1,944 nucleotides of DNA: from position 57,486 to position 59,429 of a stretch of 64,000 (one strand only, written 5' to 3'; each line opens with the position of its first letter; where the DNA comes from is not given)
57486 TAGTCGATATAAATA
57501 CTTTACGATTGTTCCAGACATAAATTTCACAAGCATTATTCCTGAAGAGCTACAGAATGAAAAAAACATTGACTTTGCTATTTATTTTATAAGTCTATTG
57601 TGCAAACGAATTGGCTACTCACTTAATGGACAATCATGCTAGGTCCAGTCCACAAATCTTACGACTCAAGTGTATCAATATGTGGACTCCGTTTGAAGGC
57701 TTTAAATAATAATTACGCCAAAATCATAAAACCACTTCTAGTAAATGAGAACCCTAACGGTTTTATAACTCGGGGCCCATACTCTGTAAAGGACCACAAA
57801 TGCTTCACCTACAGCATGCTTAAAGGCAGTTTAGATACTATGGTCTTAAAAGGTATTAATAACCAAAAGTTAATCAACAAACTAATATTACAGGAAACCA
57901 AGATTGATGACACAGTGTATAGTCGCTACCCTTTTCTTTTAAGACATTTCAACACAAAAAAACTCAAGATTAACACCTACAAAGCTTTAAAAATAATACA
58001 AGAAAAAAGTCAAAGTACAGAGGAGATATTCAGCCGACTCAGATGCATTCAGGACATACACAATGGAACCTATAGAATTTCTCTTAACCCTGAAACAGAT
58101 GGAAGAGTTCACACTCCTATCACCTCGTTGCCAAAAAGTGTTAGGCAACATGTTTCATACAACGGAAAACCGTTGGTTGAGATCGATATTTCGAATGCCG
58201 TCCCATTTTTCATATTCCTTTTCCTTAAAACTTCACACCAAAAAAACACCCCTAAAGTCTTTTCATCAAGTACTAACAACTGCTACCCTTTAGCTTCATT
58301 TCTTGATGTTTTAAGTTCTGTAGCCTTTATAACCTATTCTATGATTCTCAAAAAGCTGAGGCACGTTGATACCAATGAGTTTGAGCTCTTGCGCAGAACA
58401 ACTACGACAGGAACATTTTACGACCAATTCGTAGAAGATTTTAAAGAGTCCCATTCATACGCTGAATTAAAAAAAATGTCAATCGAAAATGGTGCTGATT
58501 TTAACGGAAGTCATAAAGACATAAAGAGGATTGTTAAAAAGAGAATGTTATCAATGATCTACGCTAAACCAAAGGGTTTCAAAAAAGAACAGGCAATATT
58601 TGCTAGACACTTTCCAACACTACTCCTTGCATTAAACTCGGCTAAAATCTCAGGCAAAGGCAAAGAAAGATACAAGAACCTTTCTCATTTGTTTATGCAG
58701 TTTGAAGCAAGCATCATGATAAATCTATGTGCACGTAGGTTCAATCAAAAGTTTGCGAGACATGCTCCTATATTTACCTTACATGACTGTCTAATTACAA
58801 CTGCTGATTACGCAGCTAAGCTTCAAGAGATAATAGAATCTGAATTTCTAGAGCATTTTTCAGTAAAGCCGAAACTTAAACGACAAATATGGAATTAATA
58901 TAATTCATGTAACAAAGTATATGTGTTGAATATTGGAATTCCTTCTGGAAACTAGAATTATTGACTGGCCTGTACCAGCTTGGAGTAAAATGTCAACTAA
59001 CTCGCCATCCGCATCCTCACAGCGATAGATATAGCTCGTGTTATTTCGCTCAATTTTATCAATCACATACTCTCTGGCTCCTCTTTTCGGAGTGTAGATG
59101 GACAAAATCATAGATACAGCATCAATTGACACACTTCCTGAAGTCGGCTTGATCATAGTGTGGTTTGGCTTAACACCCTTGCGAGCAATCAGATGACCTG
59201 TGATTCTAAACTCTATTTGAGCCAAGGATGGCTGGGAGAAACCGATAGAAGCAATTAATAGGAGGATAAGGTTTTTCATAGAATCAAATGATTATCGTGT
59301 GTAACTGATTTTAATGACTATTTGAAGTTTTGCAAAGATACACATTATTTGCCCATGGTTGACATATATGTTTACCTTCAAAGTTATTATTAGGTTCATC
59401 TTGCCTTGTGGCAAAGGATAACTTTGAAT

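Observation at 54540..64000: Integrase-bounded AT-rich island carrying defence-type cargo (type I R-M, DUF45 metallohydrolase, HEPN-like candidate)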

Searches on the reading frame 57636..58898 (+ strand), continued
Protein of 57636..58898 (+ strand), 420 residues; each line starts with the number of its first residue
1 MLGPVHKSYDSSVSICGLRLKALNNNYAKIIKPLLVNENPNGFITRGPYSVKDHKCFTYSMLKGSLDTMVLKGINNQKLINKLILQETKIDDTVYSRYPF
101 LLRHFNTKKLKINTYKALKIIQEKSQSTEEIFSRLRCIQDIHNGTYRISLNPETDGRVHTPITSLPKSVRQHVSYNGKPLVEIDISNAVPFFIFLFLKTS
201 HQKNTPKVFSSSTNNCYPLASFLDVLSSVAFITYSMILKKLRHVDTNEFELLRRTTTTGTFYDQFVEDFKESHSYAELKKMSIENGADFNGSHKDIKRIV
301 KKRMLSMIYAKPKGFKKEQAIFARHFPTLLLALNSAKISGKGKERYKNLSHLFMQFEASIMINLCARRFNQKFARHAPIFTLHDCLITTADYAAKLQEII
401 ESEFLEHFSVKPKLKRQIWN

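Call 52: search_dna_similar(query=window:57636-58898:+, collection=plasmids, mode=protein, max_evalue=1, max_rows=15)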
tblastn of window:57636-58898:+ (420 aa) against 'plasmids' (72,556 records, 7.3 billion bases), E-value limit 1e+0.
Records with a match: 1; places in all: 1; records where one place covers at least 80% of the query: 1.
Best place of each record, by identity: <60% 1.
By first word of the organism name: Hymenobacter 1.
By predicted mobility (MOB-suite, as given by PLSDB): non-mobilizable 1.
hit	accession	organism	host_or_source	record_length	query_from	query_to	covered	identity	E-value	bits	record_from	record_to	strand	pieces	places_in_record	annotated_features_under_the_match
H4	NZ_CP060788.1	Hymenobacter qilianensis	single bacterial strain,ermafrost ...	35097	49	420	89%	21.9%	4e-10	69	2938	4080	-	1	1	hypothetical protein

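Call 53: get_annotated_region(hit=H4, flank=8000)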
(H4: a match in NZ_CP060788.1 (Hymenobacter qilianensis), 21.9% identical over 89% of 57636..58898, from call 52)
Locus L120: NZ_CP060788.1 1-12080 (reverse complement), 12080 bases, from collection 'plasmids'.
description: Hymenobacter qilianensis strain JCM 19763 plasmid p_unnamed4, complete sequence
organism: Hymenobacter qilianensis (NCBI taxid 1385715)
taxonomy: Bacteria; Bacteroidota; Cytophagia; Cytophagales; Hymenobacteraceae; Hymenobacter; Hymenobacter qilianensis
host: -; source: single bacterial strain,ermafrost region of Qilian Mountains; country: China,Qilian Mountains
typing (MOB-suite, as given by PLSDB): non-mobilizable
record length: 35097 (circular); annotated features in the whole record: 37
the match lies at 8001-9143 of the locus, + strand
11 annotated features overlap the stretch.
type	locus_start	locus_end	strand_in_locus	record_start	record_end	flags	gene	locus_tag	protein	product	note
CDS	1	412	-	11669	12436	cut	-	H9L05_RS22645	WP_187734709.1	hypothetical protein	-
CDS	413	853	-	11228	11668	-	-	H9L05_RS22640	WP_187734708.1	hypothetical protein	-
CDS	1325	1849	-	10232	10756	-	-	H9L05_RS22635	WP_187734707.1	hypothetical protein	-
CDS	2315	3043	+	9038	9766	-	-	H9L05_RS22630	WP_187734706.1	hypothetical protein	-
CDS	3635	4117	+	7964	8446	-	-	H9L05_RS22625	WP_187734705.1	hypothetical protein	-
CDS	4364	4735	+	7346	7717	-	-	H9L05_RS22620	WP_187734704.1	hypothetical protein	-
CDS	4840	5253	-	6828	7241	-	-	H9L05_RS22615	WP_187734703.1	hypothetical protein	-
CDS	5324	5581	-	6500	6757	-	-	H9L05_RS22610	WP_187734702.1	hypothetical protein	-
CDS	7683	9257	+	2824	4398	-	-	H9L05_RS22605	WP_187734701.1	hypothetical protein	-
CDS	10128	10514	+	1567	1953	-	-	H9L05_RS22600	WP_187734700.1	hypothetical protein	-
CDS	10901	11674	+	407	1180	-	-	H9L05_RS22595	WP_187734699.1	nucleotide-binding protein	-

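Call 74: search_protein_families(library=pfam, alignment_id=A3, max_evalue=0.00001)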
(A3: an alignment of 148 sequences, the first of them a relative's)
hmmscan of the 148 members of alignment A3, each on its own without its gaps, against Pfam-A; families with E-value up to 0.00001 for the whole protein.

A. member 1, L084:80-355:+ (91 aa): 1 family
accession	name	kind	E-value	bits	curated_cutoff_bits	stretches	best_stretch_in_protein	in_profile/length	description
PF12728.13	HTH_17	-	6.2e-09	36.4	27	1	41-85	1-45/51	Helix-turn-helix domain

B. families by the number of members that match (of 148 scanned): 90 families (the first 25 are shown)
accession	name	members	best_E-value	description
PF00589.27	Phage_integrase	10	6.9e-17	Phage integrase family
PF13102.12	Phage_int_SAM_5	9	3.3e-20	Phage integrase SAM-like domain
PF12728.13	HTH_17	7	5.5e-12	Helix-turn-helix domain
PF00515.34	TPR_1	5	1.1e-27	Tetratricopeptide repeat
PF07719.23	TPR_2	5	1.6e-25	Tetratricopeptide repeat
PF02384.22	N6_Mtase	4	3e-82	N-6 DNA Methylase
PF01420.25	Methylase_S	4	1.2e-25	Type I restriction modification DNA specificity domain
PF13414.12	TPR_11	4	2.1e-23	TPR repeat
PF13431.12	TPR_17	4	1.4e-18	Tetratricopeptide repeat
PF13181.12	TPR_8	4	1.5e-18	Tetratricopeptide repeat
PF17293.8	Arm-DNA-bind_5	4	2.3e-14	Arm DNA-binding domain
PF13432.12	TPR_16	4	8.4e-10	Tetratricopeptide repeat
PF04851.21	ResIII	3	4.5e-31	Type III restriction enzyme, res subunit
PF13424.12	TPR_12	3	1.3e-14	Tetratricopeptide repeat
PF07463.16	NUMOD4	3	3.1e-13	NUMOD4 motif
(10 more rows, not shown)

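Call 83: search_protein_families(library=pfam, proteins=[L105:5188-5775:+, L105:5810-6352:-, L105:6367-7125:-, L105:7194-8126:-, L105:8303-8881:-, L105:9076-9501:-, L105:9526-10230:-, L105:10526-10936:-, L105:11327-12514:-, L097:15863-17176:-], max_evalue=0.001)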
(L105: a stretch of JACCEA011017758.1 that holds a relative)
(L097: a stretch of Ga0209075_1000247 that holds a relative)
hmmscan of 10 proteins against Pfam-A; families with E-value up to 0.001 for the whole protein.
L105:5188-5775:+ (195 aa): 0 families

L105:5810-6352:- (180 aa): 0 families

L105:6367-7125:- (252 aa): 2 families
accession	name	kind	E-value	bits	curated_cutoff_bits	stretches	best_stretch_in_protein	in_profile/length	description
PF13672.11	PP2C_2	-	7.4e-08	32.6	24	1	35-222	12-191/209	Protein phosphatase 2C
PF00481.26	PP2C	-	9.4e-06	25.9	20.3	1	45-144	35-141/255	Protein phosphatase 2C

L105:7194-8126:- (310 aa): 0 families

L105:8303-8881:- (192 aa): 4 families
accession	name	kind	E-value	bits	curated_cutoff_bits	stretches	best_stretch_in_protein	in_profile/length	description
PF07998.17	Peptidase_M54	-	3.5e-14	53.7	24.4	1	88-192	92-194/194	Peptidase family M54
PF00413.30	Peptidase_M10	-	2.6e-06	27.8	24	1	135-166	103-134/159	Matrixin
PF16313.11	DUF4953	-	3.8e-05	23.5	24.2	1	129-157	2-30/316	Met-zincin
PF13582.12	Reprolysin_3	-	0.00012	23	22.4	1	117-156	84-122/123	Metallo-peptidase family M12B Reprolysin-like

L105:9076-9501:- (141 aa): 0 families

L105:9526-10230:- (234 aa): 15 families
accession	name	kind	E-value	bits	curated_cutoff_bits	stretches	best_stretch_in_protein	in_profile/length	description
PF00515.34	TPR_1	-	1.1e-27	95.1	27.8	3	90-122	2-34/34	Tetratricopeptide repeat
PF07719.23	TPR_2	-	1.6e-25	87.5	27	2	159-188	3-32/34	Tetratricopeptide repeat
PF13414.12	TPR_11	-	4.8e-22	77.8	26.8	3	171-202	8-39/42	TPR repeat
PF13431.12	TPR_17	-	1.4e-18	66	24.4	0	146-165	2-21/34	Tetratricopeptide repeat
PF13181.12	TPR_8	-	1.5e-18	65.7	25.7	0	124-155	2-33/34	Tetratricopeptide repeat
PF13371.12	TPR_9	-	2.1e-09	37.7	35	0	30-89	4-63/73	Tetratricopeptide repeat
PF13432.12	TPR_16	-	9.6e-08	32.8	32.7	0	162-220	2-60/65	Tetratricopeptide repeat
PF25575.1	TPR_BSK1_C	-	1.2e-06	28.8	42.2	0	163-218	48-104/118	Serine/threonine-protein kinase BSK1-like, TPR repeats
PF13424.12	TPR_12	-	2.8e-05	24.7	30.1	0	158-187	46-75/77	Tetratricopeptide repeat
PF13174.12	TPR_6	-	0.00011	23.1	26.3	0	125-154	2-31/33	Tetratricopeptide repeat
PF14559.12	TPR_19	-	0.00022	21.9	25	0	137-192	5-60/68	Tetratricopeptide repeat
PF01239.28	PPTA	-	0.00025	21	29.5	0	37-61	1-25/32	Protein prenyltransferase alpha subunit repeat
PF10516.15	SHNi-TPR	-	0.00044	20.2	21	0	173-188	17-32/38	SHNi-TPR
PF23914.1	TPR_CcmH_CycH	-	0.00074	19.8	42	0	102-188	63-152/158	Cytochrome c-type biogenesis protein H TPR domain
PF25064.1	ARM_TT21_5th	-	0.00092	19.9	27.8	0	168-217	49-98/117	TT21 fifth ARM repeats domain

L105:10526-10936:- (136 aa): 0 families

L105:11327-12514:- (395 aa): 0 families

L097:15863-17176:- (437 aa): 2 families
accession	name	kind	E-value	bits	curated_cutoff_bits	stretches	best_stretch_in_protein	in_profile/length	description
PF13102.12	Phage_int_SAM_5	-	1.1e-11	45.4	22.3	1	115-214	4-93/98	Phage integrase SAM-like domain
PF00589.27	Phage_integrase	-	7.2e-10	39.3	27.1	1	231-339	3-128/172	Phage integrase family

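Call 91: fold_search(model_id=the predicted structure, library=viral)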
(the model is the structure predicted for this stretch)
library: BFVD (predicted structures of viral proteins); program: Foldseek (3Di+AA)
matches with E <= 10: 346; with E <= 0.001: 27
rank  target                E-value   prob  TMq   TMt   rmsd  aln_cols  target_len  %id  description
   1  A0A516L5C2            1.3e-13  1.00  0.55  0.56   7.4       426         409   19  (no name in the UniProt tables at hand)
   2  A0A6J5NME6            8.5e-11  1.00  0.52  0.51   8.8       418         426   17  Uncharacterized protein [uncultured Caudovirales phage]
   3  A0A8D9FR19            6.0e-10  1.00  0.50  0.52   3.3       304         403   16  Putative DNA polymerase I [uncultured marine phage]
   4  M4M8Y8                2.1e-06  1.00  0.33  0.34  15.0       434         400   13  (no name in the UniProt tables at hand)
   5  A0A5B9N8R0            5.4e-06  1.00  0.30  0.28   9.4       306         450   16  Uncharacterized protein [Aeromonas phage 2L372X]
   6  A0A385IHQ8            7.6e-06  1.00  0.33  0.33  16.0       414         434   11  (no name in the UniProt tables at hand)
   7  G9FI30                9.1e-06  1.00  0.34  0.25  11.9       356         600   12  (no name in the UniProt tables at hand)
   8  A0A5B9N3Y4            1.2e-05  1.00  0.34  0.34  16.8       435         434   13  Uncharacterized protein [Aeromonas phage 4L372D]
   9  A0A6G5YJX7            1.3e-05  1.00  0.29  0.28  19.3       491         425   13  (no name in the UniProt tables at hand)
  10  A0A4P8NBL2            1.7e-05  1.00  0.31  0.30  15.4       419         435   13  DNA polymerase [Rheinheimera phage vB_RspM_Barba31A]
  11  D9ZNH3                1.9e-05  1.00  0.26  0.15  22.1       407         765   14  (no name in the UniProt tables at hand)
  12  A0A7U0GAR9            2.7e-05  1.00  0.32  0.31  15.6       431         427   12  (no name in the UniProt tables at hand)
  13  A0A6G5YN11            3.3e-05  1.00  0.31  0.30  14.6       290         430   11  (no name in the UniProt tables at hand)
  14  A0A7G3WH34            3.6e-05  1.00  0.33  0.26  15.9       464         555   14  DNA polymerase I [Arthronema virus TR020]
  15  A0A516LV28            7.7e-05  1.00  0.32  0.24  11.9       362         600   12  (no name in the UniProt tables at hand)
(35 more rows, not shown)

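Call 92: list_cluster_members(proteins=[P0013, P0014, P0015, P0016, P0017, P0020, P0040, P0060, P0089, P0120])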
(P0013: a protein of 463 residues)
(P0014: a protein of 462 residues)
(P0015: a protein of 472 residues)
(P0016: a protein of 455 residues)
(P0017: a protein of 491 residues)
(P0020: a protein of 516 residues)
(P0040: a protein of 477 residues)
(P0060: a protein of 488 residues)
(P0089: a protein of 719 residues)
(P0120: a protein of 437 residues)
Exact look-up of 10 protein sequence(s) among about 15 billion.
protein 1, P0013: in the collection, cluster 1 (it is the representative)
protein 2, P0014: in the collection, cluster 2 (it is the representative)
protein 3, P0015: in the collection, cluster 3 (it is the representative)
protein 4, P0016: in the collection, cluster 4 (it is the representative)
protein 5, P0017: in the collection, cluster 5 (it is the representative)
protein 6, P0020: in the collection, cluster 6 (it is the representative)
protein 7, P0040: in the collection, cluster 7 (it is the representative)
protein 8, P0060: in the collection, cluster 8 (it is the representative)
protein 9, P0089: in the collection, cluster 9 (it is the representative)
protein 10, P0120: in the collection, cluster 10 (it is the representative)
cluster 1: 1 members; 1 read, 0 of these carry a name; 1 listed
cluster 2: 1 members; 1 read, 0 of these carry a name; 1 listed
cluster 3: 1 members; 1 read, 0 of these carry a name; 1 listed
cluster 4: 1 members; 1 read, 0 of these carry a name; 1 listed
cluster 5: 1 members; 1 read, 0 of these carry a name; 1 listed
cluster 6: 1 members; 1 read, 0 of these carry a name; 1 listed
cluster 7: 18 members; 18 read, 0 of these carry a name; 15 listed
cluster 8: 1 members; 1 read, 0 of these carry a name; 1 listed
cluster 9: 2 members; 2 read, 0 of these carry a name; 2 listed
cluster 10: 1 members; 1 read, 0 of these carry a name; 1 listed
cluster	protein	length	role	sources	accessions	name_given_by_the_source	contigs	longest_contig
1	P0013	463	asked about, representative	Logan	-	-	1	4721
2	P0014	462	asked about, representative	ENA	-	-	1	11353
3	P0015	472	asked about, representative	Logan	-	-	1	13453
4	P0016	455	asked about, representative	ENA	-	-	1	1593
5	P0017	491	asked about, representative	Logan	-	-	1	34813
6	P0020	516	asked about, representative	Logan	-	-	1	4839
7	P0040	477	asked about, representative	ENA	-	-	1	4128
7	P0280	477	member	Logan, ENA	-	-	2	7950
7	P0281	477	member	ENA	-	-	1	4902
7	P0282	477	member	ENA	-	-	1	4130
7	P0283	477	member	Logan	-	-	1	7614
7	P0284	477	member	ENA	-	-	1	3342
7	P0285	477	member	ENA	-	-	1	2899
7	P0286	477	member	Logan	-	-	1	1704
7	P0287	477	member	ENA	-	-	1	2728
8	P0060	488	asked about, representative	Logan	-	-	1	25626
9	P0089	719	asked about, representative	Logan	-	-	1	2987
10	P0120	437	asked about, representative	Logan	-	-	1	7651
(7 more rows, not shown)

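Call 100: find_related_loci(query=A2, collection=viral_contigs, flank=10000)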
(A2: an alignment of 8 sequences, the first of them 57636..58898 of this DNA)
Query A2 (420 aa) in viral_contigs; peptide patterns used: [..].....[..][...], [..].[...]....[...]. (x = any residue, [..] = any of these).
69 stretches matched a pattern; 1 encode a relative of the query (tblastn E <= 1e-3); 1 distinct loci.
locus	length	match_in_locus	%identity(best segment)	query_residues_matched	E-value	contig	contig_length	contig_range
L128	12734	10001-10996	32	71-419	2e-51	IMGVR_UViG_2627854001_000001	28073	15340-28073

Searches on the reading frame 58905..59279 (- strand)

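Call 4: search_protein_families(library=pfam, proteins=[window:58905-59279:-], max_evalue=0.01)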
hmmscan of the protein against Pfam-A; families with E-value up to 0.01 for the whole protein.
window:58905-59279:- (124 aa): 0 families

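Call 7: search_protein_families(library=padloc, proteins=[window:58905-59279:-], max_evalue=0.01)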
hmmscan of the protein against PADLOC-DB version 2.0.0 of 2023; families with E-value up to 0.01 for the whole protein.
window:58905-59279:- (124 aa): 0 families

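Call 8: search_protein_families(library=ncbifam, proteins=[window:58905-59279:-], max_evalue=0.1)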
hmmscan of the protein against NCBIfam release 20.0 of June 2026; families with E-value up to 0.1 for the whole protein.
window:58905-59279:- (124 aa): 0 families

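Call 9: search_protein_families(library=phrogs, proteins=[window:58905-59279:-], max_evalue=0.1)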
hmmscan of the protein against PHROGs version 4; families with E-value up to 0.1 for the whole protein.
window:58905-59279:- (124 aa): 0 families

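Call 69: search_protein_families(library=pfam, proteins=[window:58905-59279:-], max_evalue=10)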
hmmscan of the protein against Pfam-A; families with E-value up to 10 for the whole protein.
window:58905-59279:- (124 aa): 1 family
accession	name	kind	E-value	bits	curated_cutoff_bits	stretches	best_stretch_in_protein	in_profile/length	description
PF23674.1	RYYR-CCHC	-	0.19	12.1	27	1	52-90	7-45/79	RYYR-CCHC domain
